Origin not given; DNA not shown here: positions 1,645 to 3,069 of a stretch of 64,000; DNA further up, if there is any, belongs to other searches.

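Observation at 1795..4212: ArsR regulator - heterodimeric SMR pair - AlkB hydroxylase on one strand with an AT-rich palindromic operator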

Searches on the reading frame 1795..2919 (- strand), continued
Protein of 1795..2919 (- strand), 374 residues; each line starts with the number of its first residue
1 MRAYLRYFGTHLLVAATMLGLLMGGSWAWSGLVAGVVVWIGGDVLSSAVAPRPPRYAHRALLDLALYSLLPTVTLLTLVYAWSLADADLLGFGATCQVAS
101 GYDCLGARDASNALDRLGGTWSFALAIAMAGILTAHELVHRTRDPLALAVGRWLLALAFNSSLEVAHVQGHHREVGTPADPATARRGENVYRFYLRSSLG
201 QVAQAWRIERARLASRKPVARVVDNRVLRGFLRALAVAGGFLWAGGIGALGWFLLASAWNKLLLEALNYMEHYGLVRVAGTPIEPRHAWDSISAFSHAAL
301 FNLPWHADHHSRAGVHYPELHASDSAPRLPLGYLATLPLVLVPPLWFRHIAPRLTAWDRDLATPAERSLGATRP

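Call 75: find_encoding_contigs(protein=P0040, flank=9000, max_places=2)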
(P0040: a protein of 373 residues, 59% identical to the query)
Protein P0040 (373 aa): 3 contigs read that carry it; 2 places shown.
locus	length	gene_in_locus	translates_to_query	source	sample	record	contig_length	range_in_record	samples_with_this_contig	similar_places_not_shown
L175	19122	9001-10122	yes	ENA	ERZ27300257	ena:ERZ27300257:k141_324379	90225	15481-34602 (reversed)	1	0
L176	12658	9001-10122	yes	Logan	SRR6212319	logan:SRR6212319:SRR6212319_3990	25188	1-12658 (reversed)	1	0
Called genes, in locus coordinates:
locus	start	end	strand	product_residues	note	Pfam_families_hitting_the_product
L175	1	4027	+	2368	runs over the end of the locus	PF00353:HemolysinCabind, PF01839:FG-GAP, PF00353:HemolysinCabind, PF01839:FG-GAP (weak)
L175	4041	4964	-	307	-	PF01040:UbiA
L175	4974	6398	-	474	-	PF01425:Amidase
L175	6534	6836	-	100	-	-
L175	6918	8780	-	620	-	PF01011:PQQ, PF13360:PQQ_2, PF13570:Beta-prop_ACSF4 (faint), PF13360:PQQ_2 (weak), PF00034:Cytochrom_C, PF13442:Cytochrome_CBB3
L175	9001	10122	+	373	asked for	PF00487:FA_desaturase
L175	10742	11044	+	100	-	-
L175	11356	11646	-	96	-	-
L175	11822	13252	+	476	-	PF00171:Aldedh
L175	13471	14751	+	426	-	PF07690:MFS_1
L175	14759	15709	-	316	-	PF00487:FA_desaturase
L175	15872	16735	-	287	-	-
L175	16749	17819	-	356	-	-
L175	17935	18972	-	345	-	-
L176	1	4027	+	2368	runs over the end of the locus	PF00353:HemolysinCabind, PF01839:FG-GAP, PF00353:HemolysinCabind, PF01839:FG-GAP (weak)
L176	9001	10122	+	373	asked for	PF00487:FA_desaturase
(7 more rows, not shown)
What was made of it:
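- Clade member P0040 sits beside a PQQ-cytochrome c alcohol dehydrogenase and an ALDH (call 75).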

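Call 81: get_annotated_region(hit=H1, flank=6000)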
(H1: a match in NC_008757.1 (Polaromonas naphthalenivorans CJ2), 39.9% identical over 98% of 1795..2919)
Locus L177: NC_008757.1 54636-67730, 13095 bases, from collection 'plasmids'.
description: Polaromonas naphthalenivorans CJ2 plasmid pPNAP01, complete sequence
organism: Polaromonas naphthalenivorans CJ2 (NCBI taxid 365044)
taxonomy: Bacteria; Pseudomonadota; Betaproteobacteria; Burkholderiales; Comamonadaceae; Polaromonas; Polaromonas naphthalenivorans; Polaromonas naphthalenivorans CJ2
host: -; source: -; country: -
typing (MOB-suite, as given by PLSDB): conjugative; replicon IncP; relaxase MOBH; mating-pair formation MPF_T
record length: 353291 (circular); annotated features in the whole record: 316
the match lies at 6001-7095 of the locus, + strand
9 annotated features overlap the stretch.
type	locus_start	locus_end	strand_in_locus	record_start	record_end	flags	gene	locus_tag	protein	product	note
CDS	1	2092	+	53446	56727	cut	-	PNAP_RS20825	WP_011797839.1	efflux RND transporter permease subunit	-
CDS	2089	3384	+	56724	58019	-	-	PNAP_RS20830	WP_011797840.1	TolC family protein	GO:0055085 - transmembrane transport [Evidence IEA]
CDS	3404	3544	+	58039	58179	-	-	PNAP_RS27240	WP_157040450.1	hypothetical protein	-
CDS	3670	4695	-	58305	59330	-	-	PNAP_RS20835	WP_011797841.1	AraC family transcriptional regulator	-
CDS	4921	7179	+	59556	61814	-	-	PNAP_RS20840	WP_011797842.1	fatty acid desaturase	GO:0006629 - lipid metabolic process [Evidence IEA]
CDS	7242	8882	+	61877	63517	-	-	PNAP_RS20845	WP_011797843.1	GMC family oxidoreductase N-terminal domain-containing protein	-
CDS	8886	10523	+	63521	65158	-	-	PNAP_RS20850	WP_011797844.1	long-chain fatty acid--CoA ligase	-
CDS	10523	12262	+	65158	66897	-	-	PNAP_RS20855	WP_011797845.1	aldehyde dehydrogenase family protein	-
CDS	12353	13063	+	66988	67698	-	-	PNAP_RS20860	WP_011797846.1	OmpW family outer membrane protein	-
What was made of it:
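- Polaromonas pPNAP01 has an alk-like operon (calls 75, 81).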
